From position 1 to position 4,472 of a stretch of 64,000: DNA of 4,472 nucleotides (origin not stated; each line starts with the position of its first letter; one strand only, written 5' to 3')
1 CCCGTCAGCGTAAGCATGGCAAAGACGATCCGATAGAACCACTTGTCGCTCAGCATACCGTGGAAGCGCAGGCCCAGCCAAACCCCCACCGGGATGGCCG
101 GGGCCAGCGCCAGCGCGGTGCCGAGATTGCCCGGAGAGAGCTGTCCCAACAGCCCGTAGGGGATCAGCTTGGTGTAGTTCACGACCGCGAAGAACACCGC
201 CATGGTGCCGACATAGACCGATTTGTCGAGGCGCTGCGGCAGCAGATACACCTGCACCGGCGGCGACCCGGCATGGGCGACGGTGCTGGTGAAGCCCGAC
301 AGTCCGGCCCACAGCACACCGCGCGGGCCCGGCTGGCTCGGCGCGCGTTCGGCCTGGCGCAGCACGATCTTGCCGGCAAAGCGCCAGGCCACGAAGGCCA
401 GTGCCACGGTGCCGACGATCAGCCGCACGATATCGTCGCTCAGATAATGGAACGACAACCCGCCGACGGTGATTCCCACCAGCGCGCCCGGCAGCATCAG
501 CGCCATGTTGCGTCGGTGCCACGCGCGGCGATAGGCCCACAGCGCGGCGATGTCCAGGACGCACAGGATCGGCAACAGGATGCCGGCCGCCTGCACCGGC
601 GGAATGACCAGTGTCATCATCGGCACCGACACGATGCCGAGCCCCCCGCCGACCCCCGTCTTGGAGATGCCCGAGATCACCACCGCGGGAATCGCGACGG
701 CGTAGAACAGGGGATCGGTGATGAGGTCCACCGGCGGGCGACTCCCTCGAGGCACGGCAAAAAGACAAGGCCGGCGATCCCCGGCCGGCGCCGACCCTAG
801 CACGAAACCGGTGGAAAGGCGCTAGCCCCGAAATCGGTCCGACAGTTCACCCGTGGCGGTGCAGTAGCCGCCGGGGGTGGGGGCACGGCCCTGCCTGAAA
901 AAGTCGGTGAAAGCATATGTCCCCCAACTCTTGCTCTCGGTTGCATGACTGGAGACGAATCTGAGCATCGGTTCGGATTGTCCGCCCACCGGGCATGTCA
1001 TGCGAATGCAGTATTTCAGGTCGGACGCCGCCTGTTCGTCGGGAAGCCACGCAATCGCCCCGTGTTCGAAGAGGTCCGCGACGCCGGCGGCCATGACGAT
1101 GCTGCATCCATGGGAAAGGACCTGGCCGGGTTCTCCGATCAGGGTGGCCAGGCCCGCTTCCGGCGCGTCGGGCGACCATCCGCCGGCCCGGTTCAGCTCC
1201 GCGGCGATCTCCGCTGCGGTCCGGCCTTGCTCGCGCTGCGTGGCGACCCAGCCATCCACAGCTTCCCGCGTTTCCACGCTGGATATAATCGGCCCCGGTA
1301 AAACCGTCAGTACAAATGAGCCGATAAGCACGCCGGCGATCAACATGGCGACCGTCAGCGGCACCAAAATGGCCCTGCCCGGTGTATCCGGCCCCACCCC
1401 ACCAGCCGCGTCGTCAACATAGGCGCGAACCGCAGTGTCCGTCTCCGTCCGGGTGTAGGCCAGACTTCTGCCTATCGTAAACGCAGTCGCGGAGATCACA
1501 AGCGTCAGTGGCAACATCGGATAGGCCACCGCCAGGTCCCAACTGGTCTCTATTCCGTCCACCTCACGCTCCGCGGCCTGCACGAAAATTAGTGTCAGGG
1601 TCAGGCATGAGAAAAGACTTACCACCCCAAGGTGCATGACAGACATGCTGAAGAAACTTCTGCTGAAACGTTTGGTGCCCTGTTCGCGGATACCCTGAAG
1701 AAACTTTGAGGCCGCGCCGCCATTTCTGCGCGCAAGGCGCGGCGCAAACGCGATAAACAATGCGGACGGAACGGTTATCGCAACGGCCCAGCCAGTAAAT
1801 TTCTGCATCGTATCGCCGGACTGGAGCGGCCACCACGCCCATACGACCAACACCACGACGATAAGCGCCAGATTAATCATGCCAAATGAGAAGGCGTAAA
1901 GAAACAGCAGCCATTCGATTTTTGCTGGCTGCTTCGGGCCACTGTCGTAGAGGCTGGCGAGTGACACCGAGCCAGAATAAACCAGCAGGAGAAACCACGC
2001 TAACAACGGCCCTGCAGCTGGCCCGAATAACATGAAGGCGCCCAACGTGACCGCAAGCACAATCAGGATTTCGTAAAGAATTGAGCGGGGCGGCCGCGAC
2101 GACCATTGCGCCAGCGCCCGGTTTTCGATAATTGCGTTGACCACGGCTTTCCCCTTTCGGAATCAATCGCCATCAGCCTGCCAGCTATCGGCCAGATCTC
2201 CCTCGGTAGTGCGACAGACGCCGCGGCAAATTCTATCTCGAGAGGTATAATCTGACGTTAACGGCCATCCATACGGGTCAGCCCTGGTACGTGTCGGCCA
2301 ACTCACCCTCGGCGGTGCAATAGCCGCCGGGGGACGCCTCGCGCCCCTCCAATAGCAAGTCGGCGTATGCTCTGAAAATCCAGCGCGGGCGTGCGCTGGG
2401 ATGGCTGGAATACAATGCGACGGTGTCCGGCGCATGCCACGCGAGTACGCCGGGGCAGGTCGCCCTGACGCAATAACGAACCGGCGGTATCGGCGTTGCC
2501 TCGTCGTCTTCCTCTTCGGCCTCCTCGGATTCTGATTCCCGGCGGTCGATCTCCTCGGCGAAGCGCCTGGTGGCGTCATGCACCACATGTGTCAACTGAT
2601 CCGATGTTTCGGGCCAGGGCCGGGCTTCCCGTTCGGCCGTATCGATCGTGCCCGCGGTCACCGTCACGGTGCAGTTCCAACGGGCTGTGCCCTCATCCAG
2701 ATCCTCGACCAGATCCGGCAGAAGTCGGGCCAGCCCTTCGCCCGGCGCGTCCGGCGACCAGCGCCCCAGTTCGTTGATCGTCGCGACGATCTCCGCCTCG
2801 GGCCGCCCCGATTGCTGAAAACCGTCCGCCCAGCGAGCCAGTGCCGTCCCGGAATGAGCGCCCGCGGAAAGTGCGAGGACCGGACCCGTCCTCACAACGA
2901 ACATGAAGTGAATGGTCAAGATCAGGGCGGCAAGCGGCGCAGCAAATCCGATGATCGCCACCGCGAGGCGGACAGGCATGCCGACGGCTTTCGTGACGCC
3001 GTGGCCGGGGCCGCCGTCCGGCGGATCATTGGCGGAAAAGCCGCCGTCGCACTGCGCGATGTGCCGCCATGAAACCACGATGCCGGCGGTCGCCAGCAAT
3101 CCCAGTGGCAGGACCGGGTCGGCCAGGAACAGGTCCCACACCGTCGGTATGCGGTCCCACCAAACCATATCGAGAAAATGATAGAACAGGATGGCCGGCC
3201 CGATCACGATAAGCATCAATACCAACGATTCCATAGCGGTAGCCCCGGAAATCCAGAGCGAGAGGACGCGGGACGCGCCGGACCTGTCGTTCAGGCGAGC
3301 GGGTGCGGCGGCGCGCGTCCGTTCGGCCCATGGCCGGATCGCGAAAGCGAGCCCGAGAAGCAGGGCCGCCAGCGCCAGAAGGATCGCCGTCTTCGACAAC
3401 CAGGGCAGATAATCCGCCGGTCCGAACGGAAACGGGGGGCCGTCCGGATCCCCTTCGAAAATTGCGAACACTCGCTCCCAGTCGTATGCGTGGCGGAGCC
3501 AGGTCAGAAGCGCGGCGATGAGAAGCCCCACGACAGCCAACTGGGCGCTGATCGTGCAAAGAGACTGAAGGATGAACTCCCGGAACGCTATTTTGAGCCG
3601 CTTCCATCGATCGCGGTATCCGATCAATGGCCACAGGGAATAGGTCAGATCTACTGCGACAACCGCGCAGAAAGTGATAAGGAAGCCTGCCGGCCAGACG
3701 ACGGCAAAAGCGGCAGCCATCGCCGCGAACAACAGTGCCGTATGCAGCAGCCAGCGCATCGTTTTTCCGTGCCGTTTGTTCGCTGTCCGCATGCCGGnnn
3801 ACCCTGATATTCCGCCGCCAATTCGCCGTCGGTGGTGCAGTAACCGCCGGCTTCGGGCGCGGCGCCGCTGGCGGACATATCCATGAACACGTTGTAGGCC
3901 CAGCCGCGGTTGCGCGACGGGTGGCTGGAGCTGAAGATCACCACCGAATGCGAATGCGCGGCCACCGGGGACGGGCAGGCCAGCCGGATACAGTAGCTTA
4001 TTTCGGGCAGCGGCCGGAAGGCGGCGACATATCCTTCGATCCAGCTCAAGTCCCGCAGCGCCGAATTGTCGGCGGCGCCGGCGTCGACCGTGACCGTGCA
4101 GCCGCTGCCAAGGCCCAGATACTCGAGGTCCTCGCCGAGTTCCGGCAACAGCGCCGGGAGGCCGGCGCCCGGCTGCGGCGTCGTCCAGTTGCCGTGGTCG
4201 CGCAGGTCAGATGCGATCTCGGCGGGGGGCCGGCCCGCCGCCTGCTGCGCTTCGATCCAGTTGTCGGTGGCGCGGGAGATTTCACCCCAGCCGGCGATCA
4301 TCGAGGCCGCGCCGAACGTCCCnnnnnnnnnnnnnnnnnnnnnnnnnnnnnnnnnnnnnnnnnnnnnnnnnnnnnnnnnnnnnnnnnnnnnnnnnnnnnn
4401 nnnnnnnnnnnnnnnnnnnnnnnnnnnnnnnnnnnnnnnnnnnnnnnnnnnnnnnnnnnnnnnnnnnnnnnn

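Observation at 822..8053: Tandem array of five paralogous polytopic membrane proteins from an unrecognised family with a four-Cys C-terminal domain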

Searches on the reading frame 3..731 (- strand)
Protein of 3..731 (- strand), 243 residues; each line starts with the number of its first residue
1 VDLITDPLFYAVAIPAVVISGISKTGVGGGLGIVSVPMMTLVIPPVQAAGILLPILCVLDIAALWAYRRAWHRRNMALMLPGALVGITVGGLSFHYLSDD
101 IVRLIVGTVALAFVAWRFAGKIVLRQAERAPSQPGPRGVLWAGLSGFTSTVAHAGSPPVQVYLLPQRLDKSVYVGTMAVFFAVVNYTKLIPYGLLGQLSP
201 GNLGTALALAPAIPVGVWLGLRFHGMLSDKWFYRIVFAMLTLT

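Call 94: search_protein_families(library=pfam, proteins=[window:3-731:-], max_evalue=0.0001)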
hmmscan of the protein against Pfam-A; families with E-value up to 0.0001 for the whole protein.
window:3-731:- (243 aa): 1 family
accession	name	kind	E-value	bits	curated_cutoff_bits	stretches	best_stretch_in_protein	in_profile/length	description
PF01925.25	TauE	-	2.3e-35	122.8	32.6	1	14-242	2-232/237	Sulfite exporter TauE/SafE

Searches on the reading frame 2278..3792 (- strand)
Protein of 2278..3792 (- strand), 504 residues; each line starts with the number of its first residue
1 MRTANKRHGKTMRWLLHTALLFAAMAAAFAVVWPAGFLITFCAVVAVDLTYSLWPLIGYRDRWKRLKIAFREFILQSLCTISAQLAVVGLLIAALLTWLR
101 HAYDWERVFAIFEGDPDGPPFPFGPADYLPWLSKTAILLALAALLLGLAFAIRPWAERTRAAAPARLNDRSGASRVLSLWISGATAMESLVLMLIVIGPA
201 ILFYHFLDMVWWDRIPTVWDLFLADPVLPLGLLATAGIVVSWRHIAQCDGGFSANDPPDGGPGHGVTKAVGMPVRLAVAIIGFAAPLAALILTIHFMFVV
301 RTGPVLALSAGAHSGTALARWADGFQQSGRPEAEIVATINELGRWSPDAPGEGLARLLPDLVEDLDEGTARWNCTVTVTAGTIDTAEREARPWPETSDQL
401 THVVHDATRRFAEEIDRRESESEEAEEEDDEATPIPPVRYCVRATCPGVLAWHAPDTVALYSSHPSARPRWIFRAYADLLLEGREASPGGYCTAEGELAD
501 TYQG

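Call 4: search_protein_families(library=pfam, proteins=[window:2278-3792:-], max_evalue=1)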
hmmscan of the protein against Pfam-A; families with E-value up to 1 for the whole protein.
window:2278-3792:- (504 aa): 0 families

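Call 5: search_protein_families(library=ncbifam, proteins=[window:2278-3792:-], max_evalue=1)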
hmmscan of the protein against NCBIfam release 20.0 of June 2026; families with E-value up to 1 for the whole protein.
window:2278-3792:- (504 aa): 0 families

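Call 6: search_protein_families(library=padloc, proteins=[window:2278-3792:-], max_evalue=1)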
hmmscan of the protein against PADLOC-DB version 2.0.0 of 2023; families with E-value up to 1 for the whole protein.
window:2278-3792:- (504 aa): 1 family
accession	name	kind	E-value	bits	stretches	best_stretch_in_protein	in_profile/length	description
PDLC00553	JetC2|JetC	-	0.087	8.6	1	334-453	502-616/1361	DUF3584 domain; MukB-like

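Call 35: search_protein_families(library=phrogs, proteins=[window:2278-3792:-], max_evalue=1)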
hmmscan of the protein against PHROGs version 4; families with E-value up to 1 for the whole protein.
window:2278-3792:- (504 aa): 0 families

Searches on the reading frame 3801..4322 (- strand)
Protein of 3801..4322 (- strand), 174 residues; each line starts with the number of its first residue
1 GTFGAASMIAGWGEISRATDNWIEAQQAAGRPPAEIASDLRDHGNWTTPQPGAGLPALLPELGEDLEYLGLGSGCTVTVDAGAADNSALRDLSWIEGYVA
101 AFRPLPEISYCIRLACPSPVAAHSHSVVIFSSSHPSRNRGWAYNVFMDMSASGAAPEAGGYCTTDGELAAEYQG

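Call 51: predict_structure(alignment_id=A4)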
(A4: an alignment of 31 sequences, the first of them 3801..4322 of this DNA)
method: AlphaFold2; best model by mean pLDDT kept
length: 174 residues; sequences in the alignment: 31
mean_pLDDT: 88.8   pTM: 0.87
mean pLDDT of the five models: 88.8, 88.6, 88.4, 78.6, 77.3
residues with pLDDT >= 90: 110; 70-90: 53; 50-70: 9; < 50: 2
segments of 3 or more residues with pLDDT < 50: none
pLDDT, mean of each block of 10 residues (from residue 1): 70 93 96 96 86 80 76 86 93 91 93 88 83 95 92 93 97 91
secondary structure, 60 per line:
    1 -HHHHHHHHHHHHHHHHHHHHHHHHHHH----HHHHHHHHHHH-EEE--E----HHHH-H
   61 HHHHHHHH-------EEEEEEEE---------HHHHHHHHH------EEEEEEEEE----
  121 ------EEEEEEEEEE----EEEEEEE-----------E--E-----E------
elements in order: H2-28 H33-43 E45-47 H55-58 H60-68 E76-83 H93-101 E108-116 E127-136 E141-147

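Call 64: fold_search(model_id=the predicted structure, library=pdb)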
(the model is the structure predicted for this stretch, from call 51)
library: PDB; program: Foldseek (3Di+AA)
matches with E <= 10: 67; with E <= 0.001: 0
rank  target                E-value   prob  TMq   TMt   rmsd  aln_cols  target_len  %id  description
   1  9jyz_j                8.6e-01  0.05  0.20  0.09  11.4       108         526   16  portal-tail complex of mature T7 (released 2024-12-11)
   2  7y1c_A                9.2e-01  0.06  0.21  0.09  11.1       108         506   12  CryoEM structure of Klebsiella phage Kp9 tail complex applied with C6 symmetry (released 2023-06-14)
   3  4ejs_B                1.1e+00  0.04  0.14  0.12  10.7        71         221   17  Structure of yeast elongator subcomplex Elp456 (released 2012-05-02)
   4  7ey6_A                1.8e+00  0.07  0.21  0.09   7.4        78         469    9  The portal protein (GP8) of bacteriophage T7 (released 2021-09-22)
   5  4a8j_B                1.8e+00  0.06  0.17  0.14  10.2        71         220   15  Crystal Structure of the Elongator subcomplex Elp456 (released 2012-02-22)
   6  4a8j_E                1.8e+00  0.06  0.17  0.14  10.2        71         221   15  Crystal Structure of the Elongator subcomplex Elp456 (released 2012-02-22)
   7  6p77_A                1.8e+00  0.02  0.16  0.20  15.2       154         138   12  2.5 Angstrom structure of Caci_6494 from Catenulispora Acidiphila (released 2020-06-17)
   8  8vb4_A                1.9e+00  0.06  0.18  0.08   5.2        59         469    7  C12 portal and adaptor complex of the mature bacteriophage PhiM1 particle (released 2024-10-23)
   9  6qwp_A                2.0e+00  0.06  0.18  0.08   5.4        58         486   10  Crystal structure of T7 bacteriophage portal protein, 13mer, closed valve (released 2019-09-04)
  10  9yf8_PA               2.2e+00  0.03  0.17  0.06   8.9        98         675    8  N4 Full Virion Portal (released 2025-12-24)
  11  6xrr_B                2.3e+00  0.02  0.13  0.15  10.8        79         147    9  Structure of SciW bound to the Rhs1 Transmembrane Domain from Salmonella typhimurium (released 2020-12-30)
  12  5vba_A                2.3e+00  0.01  0.11  0.07  11.1        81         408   14  Structure of EspG1 chaperone from the type VII (ESX-1) secretion system determined with the assistance of N-terminal T (released 2017-07-05)
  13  9jz0_A                2.8e+00  0.03  0.22  0.11  10.2       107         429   12  portal-tail complex of DNA-ejected T7 (released 2024-12-11)
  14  8tk0_A                3.2e+00  0.06  0.22  0.10   4.7        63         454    8  Structure of Gabija AB complex (released 2024-04-24)
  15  8x5i_A                3.9e+00  0.04  0.19  0.08   5.4        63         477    6  Structure of ATP/Mg2+ bound Gabija GajA (released 2024-02-28)
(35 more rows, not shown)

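Call 91: search_solved_structures(query=A4, max_evalue=10)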
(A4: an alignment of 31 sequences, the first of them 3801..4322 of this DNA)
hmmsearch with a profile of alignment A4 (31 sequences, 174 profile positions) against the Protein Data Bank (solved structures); distinct sequences matched with E-value up to 10: 3.
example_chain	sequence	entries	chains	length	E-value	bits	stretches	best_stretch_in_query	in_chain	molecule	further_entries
1d2p_A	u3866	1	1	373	0.28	13.9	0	12-48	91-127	COLLAGEN ADHESIN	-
8eh2_A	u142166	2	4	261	0.46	13.2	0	9-71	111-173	SDR family oxidoreductase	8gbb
6yb0_A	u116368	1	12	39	0.95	12.2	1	9-41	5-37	CC-Type2-(TaSd)2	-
